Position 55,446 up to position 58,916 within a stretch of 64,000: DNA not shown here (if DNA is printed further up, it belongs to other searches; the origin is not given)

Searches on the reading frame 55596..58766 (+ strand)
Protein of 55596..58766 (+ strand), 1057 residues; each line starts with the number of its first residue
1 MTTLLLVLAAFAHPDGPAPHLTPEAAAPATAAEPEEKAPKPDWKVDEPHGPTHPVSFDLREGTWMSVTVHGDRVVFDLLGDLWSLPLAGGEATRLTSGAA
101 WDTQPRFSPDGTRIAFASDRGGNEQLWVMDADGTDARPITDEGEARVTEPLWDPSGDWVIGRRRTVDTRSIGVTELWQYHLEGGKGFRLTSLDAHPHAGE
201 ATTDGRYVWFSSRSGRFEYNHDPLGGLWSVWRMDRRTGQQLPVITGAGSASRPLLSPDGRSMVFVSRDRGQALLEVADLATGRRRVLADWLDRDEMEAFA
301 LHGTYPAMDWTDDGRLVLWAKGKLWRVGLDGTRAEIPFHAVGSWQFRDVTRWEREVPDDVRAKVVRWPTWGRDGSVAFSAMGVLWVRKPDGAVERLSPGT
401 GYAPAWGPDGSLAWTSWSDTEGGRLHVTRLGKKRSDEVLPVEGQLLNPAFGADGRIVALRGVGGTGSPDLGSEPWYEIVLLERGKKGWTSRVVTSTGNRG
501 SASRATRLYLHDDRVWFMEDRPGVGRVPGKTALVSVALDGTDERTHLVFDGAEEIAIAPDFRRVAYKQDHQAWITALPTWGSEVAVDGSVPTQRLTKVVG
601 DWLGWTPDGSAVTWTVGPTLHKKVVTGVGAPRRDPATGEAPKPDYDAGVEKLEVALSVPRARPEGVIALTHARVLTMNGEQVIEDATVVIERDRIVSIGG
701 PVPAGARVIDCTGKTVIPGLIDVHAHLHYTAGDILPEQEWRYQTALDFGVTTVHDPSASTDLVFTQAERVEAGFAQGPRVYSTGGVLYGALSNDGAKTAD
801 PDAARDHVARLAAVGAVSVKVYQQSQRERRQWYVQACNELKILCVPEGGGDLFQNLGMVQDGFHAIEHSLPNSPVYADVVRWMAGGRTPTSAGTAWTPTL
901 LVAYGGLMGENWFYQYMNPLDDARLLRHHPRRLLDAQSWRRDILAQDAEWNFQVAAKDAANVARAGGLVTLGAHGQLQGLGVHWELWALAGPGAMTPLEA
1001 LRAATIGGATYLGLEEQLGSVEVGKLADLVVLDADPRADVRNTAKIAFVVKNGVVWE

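Call 51: search_protein_families(library=pfam, proteins=[window:55596-58766:+], max_evalue=0.00001)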
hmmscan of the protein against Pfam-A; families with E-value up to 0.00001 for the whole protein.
window:55596-58766:+ (1057 aa): 3 families
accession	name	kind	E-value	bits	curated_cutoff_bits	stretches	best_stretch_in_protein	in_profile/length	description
PF01979.26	Amidohydro_1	-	2e-18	67.2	25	1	993-1054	279-343/345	Amidohydrolase family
PF07969.17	Amidohydro_3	-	1.9e-16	61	29.7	2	994-1055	406-470/472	Amidohydrolase family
PF07676.18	PD40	-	2.8e-15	56.2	20.9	1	93-128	2-38/38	WD40-like Beta Propeller Repeat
